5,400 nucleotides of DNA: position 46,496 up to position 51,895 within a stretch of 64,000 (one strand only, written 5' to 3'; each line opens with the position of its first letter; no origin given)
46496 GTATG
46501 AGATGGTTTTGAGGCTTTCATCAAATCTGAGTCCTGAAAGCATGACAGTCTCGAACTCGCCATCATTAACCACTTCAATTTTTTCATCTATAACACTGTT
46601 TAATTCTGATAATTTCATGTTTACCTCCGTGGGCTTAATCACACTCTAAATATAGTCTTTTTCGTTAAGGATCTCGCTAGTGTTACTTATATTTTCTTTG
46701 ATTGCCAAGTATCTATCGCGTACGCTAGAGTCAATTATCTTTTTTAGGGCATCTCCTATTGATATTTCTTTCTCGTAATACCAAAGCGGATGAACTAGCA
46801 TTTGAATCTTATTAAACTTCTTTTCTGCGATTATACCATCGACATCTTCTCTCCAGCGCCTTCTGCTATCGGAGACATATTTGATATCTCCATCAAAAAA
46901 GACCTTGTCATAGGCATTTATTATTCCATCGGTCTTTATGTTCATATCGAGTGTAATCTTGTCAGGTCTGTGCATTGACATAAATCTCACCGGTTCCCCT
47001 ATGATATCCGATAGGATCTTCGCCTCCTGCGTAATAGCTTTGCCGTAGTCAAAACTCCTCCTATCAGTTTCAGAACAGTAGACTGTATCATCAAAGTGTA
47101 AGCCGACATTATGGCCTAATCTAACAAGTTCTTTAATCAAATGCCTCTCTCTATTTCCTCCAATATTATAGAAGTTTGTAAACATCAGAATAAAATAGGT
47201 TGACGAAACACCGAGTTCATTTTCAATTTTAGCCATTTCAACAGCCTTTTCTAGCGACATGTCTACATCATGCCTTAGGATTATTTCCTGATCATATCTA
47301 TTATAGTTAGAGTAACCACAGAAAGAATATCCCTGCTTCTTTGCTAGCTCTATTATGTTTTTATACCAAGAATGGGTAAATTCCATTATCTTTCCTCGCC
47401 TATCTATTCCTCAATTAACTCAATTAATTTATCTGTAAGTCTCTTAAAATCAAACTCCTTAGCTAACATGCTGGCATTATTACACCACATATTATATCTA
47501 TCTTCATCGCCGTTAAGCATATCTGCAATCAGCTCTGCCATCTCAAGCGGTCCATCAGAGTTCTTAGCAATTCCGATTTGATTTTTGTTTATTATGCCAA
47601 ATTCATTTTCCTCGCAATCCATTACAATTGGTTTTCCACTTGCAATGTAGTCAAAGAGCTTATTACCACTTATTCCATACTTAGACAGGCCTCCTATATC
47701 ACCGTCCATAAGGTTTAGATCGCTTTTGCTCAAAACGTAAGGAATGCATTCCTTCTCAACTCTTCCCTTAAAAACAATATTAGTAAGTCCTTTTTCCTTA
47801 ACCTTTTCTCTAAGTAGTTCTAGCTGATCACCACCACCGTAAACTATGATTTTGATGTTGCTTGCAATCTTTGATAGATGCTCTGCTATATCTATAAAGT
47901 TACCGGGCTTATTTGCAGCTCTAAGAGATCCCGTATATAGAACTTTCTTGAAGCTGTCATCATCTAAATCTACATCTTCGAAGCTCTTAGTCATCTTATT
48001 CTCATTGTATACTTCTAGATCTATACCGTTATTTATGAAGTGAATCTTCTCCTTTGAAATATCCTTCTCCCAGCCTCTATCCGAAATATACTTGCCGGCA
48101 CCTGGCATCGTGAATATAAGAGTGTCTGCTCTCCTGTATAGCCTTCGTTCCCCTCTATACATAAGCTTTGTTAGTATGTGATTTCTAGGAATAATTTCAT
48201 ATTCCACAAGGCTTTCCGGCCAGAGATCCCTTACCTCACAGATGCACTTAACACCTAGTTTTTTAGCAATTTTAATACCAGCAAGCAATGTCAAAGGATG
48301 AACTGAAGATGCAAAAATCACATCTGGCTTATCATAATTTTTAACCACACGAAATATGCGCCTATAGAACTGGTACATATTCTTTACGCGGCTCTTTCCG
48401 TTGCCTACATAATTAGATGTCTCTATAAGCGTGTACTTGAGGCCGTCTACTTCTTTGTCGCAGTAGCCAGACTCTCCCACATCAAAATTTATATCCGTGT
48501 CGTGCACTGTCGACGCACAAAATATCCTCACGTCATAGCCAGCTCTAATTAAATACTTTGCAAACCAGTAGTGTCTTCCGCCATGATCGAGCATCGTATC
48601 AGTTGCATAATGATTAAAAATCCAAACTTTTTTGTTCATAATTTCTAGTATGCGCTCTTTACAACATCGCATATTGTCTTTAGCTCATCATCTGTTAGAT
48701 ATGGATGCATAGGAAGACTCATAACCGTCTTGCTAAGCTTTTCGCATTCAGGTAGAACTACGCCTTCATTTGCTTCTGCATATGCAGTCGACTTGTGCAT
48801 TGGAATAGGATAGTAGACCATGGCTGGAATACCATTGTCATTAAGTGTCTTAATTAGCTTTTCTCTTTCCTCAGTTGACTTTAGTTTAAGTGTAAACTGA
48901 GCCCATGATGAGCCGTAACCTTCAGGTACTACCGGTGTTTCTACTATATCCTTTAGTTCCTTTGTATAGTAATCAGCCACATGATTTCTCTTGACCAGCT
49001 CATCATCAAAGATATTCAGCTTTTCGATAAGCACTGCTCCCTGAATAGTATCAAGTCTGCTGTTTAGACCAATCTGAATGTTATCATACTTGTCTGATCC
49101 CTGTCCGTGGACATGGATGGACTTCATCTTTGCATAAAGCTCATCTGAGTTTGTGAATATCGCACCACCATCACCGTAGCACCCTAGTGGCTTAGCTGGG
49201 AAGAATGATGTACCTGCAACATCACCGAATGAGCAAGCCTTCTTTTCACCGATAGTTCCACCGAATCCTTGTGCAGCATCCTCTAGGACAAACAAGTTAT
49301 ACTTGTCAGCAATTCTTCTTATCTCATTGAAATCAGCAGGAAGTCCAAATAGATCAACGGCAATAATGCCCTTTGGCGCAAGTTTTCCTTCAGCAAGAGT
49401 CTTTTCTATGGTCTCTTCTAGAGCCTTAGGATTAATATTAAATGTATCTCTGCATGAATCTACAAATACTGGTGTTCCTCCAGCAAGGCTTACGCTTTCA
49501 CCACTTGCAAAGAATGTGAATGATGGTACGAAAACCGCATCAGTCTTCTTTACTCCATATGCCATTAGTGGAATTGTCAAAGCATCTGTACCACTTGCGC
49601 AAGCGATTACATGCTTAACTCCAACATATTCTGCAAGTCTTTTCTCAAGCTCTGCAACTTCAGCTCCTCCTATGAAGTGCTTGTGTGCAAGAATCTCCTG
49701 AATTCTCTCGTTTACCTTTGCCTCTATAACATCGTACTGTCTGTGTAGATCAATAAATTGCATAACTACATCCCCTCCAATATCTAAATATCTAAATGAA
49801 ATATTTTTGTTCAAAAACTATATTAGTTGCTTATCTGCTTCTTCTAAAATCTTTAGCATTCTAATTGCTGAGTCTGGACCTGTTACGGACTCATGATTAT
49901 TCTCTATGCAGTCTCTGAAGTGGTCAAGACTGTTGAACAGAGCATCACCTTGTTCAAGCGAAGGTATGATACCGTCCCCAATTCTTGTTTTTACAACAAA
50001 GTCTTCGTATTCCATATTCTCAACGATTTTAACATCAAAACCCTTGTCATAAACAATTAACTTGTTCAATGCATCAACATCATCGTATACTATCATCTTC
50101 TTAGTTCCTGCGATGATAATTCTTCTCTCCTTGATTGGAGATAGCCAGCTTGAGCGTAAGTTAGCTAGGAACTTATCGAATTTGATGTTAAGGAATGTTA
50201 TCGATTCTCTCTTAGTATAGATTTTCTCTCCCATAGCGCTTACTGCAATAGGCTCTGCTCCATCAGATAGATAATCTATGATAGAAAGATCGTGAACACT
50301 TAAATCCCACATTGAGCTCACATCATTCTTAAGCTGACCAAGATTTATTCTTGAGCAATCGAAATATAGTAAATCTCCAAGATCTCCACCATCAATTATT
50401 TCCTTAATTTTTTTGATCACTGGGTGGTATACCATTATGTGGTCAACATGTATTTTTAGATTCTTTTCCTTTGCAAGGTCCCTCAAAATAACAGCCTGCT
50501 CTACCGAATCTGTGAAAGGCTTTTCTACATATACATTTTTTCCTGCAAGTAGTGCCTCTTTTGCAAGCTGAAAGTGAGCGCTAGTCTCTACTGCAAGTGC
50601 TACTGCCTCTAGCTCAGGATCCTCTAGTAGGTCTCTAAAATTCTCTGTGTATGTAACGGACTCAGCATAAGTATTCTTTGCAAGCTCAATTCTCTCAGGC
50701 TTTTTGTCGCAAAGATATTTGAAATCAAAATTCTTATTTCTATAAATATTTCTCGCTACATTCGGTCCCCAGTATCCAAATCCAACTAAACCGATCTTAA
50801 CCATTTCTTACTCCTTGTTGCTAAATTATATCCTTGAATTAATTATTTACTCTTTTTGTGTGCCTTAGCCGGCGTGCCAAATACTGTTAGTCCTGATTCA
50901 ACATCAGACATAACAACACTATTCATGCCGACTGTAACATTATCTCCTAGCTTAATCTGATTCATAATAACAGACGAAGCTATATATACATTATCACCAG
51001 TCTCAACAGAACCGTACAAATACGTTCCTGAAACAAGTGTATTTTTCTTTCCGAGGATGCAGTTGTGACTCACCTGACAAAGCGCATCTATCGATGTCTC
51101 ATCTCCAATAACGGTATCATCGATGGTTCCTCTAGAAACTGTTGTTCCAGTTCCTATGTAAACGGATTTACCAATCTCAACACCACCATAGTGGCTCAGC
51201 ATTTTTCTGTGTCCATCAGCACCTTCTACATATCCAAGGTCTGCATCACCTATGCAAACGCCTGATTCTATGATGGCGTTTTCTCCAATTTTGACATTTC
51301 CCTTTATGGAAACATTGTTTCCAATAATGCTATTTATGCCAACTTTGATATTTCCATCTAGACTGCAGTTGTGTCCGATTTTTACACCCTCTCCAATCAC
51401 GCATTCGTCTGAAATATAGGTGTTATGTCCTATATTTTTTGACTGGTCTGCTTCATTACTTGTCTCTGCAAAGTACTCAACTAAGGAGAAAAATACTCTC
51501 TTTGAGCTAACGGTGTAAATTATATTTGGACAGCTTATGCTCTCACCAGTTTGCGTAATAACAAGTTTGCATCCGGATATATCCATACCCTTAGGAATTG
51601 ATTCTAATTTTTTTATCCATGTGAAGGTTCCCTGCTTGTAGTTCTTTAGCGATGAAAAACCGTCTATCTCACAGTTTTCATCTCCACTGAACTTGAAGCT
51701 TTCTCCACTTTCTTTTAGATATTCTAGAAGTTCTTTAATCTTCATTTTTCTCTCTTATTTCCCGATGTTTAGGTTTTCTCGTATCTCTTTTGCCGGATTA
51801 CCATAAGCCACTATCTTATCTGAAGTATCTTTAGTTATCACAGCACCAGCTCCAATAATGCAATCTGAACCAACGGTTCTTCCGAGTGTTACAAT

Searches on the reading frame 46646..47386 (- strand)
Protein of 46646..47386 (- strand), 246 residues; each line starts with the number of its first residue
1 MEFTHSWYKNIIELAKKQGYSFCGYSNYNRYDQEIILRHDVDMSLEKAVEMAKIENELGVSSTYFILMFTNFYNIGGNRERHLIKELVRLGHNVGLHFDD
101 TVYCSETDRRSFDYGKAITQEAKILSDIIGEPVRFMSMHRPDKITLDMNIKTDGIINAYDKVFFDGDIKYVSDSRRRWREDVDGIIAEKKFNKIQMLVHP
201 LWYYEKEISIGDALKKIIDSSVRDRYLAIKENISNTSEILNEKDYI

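Call 7: search_protein_families(library=pfam, proteins=[window:46646-47386:-], max_evalue=0.001)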
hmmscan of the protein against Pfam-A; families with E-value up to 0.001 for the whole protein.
window:46646-47386:- (246 aa): 0 families

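Call 54: search_protein_families(library=ncbifam, proteins=[window:46646-47386:-], max_evalue=0.00001)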
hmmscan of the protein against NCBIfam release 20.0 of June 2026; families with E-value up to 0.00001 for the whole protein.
window:46646-47386:- (246 aa): 0 families

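Call 84: search_solved_structures(query=window:46646-47386:-, max_evalue=1)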
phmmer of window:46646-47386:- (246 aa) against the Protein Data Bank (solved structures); distinct sequences matched with E-value up to 1: 21.
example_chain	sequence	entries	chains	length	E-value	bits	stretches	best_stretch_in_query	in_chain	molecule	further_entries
7uwg_A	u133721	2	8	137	0.1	15.3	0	193-225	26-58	Molecular chaperone Tir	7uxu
4ox3_A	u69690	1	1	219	0.11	15.1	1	9-49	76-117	Putative carboxypeptidase YodJ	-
8g83_A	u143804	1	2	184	0.24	14.1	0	193-225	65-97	NAD(+) hydrolase AbTIR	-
7pd6_AaA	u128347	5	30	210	0.31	13.7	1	136-226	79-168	Acetylcholine-binding protein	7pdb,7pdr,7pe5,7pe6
9ynu_A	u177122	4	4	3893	0.73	12.5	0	22-90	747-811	Non-specific serine/threonine protein kinase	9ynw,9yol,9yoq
2hyd_A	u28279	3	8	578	0.79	12.4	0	17-122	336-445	ABC transporter homolog | Multidrug export ATP-binding/permease protein SAV1866 | CYSTIC FIBROSIS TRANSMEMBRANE CONDUCTANCE REGULATOR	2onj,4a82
8xsw_A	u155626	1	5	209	0.83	12.3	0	136-226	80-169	Acetylcholine-binding protein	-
7n0w_A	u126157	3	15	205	0.84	12.3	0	136-226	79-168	Acetylcholine-binding protein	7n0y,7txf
8xsu_D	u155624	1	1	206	0.84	12.3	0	136-226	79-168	Acetylcholine-binding protein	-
8p22_A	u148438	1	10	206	0.85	12.2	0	136-226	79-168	Acetylcholine-binding protein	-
9sg3_A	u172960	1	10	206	0.85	12.2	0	136-226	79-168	Acetylcholine-binding protein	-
3wth_A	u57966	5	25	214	0.86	12.2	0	136-226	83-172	Acetylcholine-binding protein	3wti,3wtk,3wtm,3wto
2zju_A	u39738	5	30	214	0.88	12.2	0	136-226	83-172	Acetylcholine-binding protein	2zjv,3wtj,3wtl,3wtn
8xsu_A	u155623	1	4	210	0.88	12.2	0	136-226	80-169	Acetylcholine-binding protein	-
1uv6_A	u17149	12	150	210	0.89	12.2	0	136-226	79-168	ACETYLCHOLINE-BINDING PROTEIN | ACETYLCHOLINE BINDING PROTEIN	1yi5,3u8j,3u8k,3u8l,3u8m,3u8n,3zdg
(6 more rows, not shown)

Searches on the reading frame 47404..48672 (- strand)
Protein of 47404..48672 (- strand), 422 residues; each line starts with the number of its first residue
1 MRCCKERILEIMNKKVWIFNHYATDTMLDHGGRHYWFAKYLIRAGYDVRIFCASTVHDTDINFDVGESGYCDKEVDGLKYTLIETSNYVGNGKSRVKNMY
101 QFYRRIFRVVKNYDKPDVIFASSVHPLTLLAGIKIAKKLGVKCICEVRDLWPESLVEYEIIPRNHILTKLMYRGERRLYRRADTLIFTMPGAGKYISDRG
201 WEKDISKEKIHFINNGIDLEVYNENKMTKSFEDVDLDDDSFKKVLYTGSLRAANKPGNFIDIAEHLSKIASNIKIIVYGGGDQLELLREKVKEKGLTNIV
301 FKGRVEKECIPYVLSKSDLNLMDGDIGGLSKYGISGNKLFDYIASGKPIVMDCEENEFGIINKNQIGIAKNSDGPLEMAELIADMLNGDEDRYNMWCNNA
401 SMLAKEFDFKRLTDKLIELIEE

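Call 7: search_protein_families(library=pfam, proteins=[window:47404-48672:-], max_evalue=0.001)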
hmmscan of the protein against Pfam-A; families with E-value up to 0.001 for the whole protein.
window:47404-48672:- (422 aa): 4 families
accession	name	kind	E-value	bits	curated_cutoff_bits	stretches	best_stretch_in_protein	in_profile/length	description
PF13439.12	Glyco_transf_4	-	5.6e-16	59.5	28.5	1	37-220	11-169/170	Glycosyltransferase Family 4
PF13579.12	Glyco_trans_4_4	-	4.6e-14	53.5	29.7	1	37-216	10-158/158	Glycosyl transferase 4-like domain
PF00534.26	Glycos_transf_1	-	9e-09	35.5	26.4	1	239-395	13-165/172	Glycosyl transferases group 1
PF13692.12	Glyco_trans_1_4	-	1.6e-08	35.4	27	1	242-386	2-140/142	Glycosyl transferases group 1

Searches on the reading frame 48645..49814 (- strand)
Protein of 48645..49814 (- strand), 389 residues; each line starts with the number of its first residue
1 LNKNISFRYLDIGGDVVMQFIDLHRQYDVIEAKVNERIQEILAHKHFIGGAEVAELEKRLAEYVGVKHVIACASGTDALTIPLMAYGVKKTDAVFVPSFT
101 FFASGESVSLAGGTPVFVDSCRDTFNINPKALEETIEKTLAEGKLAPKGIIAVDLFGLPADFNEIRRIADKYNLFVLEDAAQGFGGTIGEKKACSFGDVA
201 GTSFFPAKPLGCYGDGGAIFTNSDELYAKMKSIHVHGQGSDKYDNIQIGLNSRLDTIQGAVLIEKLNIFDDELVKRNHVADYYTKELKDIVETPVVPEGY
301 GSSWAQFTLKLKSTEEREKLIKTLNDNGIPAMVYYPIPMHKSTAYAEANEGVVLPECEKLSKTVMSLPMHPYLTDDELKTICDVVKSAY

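Call 7: search_protein_families(library=pfam, proteins=[window:48645-49814:-], max_evalue=0.001)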
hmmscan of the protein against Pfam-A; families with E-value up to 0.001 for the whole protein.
window:48645-49814:- (389 aa): 2 families
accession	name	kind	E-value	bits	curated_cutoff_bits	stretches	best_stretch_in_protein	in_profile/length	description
PF01041.23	DegT_DnrJ_EryC1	-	3e-101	339.7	19.8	1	30-385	3-359/360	DegT/DnrJ/EryC1/StrS aminotransferase family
PF00155.27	Aminotran_1_2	-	1.1e-08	35.1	19.7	1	49-181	39-187/361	Aminotransferase class I and II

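Call 54: search_protein_families(library=ncbifam, proteins=[window:48645-49814:-], max_evalue=0.00001)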
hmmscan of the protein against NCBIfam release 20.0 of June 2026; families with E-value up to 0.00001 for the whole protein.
window:48645-49814:- (389 aa): 8 families
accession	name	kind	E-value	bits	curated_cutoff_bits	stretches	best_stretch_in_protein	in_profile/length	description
TIGR03588.1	PseC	equivalog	1.4e-66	225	423.5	1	30-387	9-378/380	UDP-4-amino-4,6-dideoxy-N-acetyl-beta-L-altrosamine transaminase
TIGR04181.1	NHT_00031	hypoth_equivalog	1.7e-56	191.6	420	1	50-368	29-357/359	LegC family aminotransferase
NF008687.0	PRK11706.1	equivalog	2.9e-53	181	375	1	34-388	13-373/375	dTDP-4-amino-4,6-dideoxygalactose transaminase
TIGR04427.1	PLP_DesI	equivalog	1.3e-48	166.1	650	1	31-387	31-381/390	dTDP-4-dehydro-6-deoxyglucose aminotransferase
NF008658.2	PRK11658.1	equivalog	2.1e-44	151.7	631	1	37-386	19-374/379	UDP-4-amino-4-deoxy-L-arabinose aminotransferase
TIGR02379.1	ECA_wecE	subfamily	5.4e-42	143.9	434.85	1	36-387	15-373/376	dTDP-4-amino-4,6-dideoxy-D-glucose transaminase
NF011936.0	PRK15407.1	equivalog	8.1e-33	113.8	423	1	47-237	61-251/440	lipopolysaccharide biosynthesis protein RfbH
NF005816.0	PRK07682.1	equivalog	3.6e-06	25.9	620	1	62-180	86-203/390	aminotransferase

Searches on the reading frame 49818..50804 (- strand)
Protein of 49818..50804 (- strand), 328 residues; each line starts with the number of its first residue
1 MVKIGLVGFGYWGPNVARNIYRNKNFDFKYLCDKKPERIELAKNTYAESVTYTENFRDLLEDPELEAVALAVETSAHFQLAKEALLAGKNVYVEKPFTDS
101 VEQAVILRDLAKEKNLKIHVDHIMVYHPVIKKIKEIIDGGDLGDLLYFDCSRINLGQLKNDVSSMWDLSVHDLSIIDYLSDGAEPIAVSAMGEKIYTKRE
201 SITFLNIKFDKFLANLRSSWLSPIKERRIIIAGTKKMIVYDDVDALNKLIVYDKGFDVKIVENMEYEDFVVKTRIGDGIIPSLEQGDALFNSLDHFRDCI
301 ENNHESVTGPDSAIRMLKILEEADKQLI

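Call 7: search_protein_families(library=pfam, proteins=[window:49818-50804:-], max_evalue=0.001)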
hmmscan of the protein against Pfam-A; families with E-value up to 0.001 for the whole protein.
window:49818-50804:- (328 aa): 2 families
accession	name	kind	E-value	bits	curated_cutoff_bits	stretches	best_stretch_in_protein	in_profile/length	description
PF01408.29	GFO_IDH_MocA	-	7.1e-22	78.8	24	1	2-122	1-120/120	Oxidoreductase family, NAD-binding Rossmann fold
PF22725.1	GFO_IDH_MocA_C3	-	1.4e-09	38.5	27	1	131-238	2-123/124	GFO/IDH/MocA C-terminal domain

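Call 54: search_protein_families(library=ncbifam, proteins=[window:49818-50804:-], max_evalue=0.00001)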
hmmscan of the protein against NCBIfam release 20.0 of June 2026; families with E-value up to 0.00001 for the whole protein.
window:49818-50804:- (328 aa): 10 families
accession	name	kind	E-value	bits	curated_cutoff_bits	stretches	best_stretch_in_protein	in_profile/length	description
NF040723.1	UDP-GlcNAcDh_Arch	equivalog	3.5e-39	135.1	450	1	2-257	1-252/302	UDP-N-acetylglucosamine 3-dehydrogenase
TIGR04380.1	myo_inos_iolG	equivalog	7.7e-21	74.3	355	1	1-196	1-200/330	inositol 2-dehydrogenase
NF007574.0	PRK10206.1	equivalog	8.2e-19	67.8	352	1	21-239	24-246/345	oxidoreductase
NF008607.0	PRK11579.1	subfamily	1.7e-18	66.7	330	1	2-150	5-150/346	oxidoreductase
NF058563.1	BT_2159_fam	equivalog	9.5e-17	61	650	1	2-149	1-147/350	disaccharide 3-dehydrogenase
NF041392.1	XylDh_Gfo6_Halo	equivalog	4.1e-14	52.1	350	1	2-147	17-165/350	D-xylose 1-dehydrogenase Gfo6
NF052479.1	LevoglcsnDh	equivalog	1.1e-11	44.1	650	1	30-150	40-159/386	levoglucosan dehydrogenase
NF052679.1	InsChiInosDhIolG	equivalog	1.4e-10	40.7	540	1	2-179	3-184/343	bifunctional inositol 2-dehydrogenase/D-chiro-inositol 1-dehydrogenase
NF058561.1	BT_2158_fam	equivalog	3.1e-10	39.3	750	1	6-149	40-181/487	glycoside 3-dehydrogenase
NF009830.0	PRK13304.1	equivalog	7e-06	25.7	267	0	1-120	1-118/265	aspartate dehydrogenase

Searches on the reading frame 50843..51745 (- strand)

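Call 7: search_protein_families(library=pfam, proteins=[window:50843-51745:-], max_evalue=0.001)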
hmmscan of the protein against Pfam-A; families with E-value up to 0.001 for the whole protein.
window:50843-51745:- (300 aa): 7 families
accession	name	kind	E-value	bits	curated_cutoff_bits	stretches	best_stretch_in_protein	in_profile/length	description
PF00132.30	Hexapep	-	4e-26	90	27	4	132-166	1-35/36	Bacterial transferase hexapeptide (six repeats)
PF25084.1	LbH_EIF2B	-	3.4e-16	59.6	54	2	195-283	16-98/105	EIF2B subunit epsilon LbH domain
PF25087.1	GMPPB_C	-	1.1e-05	25.5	39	0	131-166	3-38/110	GMPPB C-terminal domain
PF24894.1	Hexapep_GlmU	-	1.4e-05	25.6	23.3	0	195-275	19-86/104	GlmU-like, C-terminal hexapeptide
PF21711.3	DCTN5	-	0.0002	21.5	40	0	103-161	85-136/182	Dynactin subunit 5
PF14602.12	Hexapep_2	-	0.0009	19.4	27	0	250-278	5-32/34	Hexapeptide repeat of succinyl-transferase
PF25247.1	LbH_GLGC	-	0.00097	19.5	27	0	193-277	15-104/135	GLGC left-handed parallel beta-helix domain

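Call 54: search_protein_families(library=ncbifam, proteins=[window:50843-51745:-], max_evalue=0.00001)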
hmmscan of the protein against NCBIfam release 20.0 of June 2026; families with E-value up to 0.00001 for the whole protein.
window:50843-51745:- (300 aa): 27 families (the best 25 are shown)
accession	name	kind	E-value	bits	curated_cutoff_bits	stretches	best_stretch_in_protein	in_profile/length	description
NF002060.0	PRK00892.1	subfamily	5e-51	173.8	207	1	20-298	18-317/345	UDP-3-O-(3-hydroxymyristoyl)glucosamine N-acyltransferase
TIGR01853.1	lipid_A_lpxD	equivalog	1.6e-50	171.9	242.5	1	18-298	9-307/325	UDP-3-O-(3-hydroxymyristoyl)glucosamine N-acyltransferase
TIGR03570.1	NeuD_NnaD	subfamily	1.2e-28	100.1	160.8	2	210-294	117-202/202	NeuD/PglB/VioB family sugar acetyltransferase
NF003657.0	PRK05289.1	equivalog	5.3e-23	81.5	226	1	102-295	3-192/264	acyl-ACP--UDP-N-acetylglucosamine O-acyltransferase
TIGR01852.1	lipid_A_lpxA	equivalog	9.2e-20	71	231.05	1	108-285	4-177/254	acyl-ACP--UDP-N-acetylglucosamine O-acyltransferase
NF041874.1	EPS_EpsC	equivalog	1.2e-16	60.9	150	1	180-299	53-167/168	serine O-acetyltransferase EpsC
TIGR01172.1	cysE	equivalog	4.4e-12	46.3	210.65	1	183-294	56-162/162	serine O-acetyltransferase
NF007499.0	PRK10092.1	equivalog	6.6e-12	45.6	314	1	238-298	121-182/183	maltose O-acetyltransferase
TIGR03532.1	DapD_Ac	equivalog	3.6e-10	39.8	231.75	1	189-298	99-213/231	2,3,4,5-tetrahydropyridine-2,6-dicarboxylate N-acetyltransferase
NF007797.0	PRK10502.1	subfamily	5.4e-10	39.2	192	1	178-298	42-178/183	WcaF family extracellular polysaccharide biosynthesis acetyltransferase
NF007240.0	PRK09677.1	equivalog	3.6e-09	36.4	243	0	246-298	130-183/192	putative lipopolysaccharide biosynthesis O-acetyl transferase WbbJ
NF058585.1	HptprglPActTf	PfamEq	4e-09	36.3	300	1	224-296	79-157/172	heptaprenylglyceryl phosphate O-acetyltransferase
NF050158.1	CarbAnhydGPos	equivalog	6.5e-09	35.7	250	0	187-296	26-140/172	gamma carbonic anhydrase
NF038307.1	EPS_acetyl_HpsU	equivalog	2.4e-08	33.8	305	0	187-298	50-177/178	hormogonium polysaccharide biosynthesis acetyltransferase HpsU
NF000311.1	Vat_ABCDEFH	equivalog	4.5e-08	32.9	300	0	243-298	107-163/201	Vat family streptogramin A O-acetyltransferase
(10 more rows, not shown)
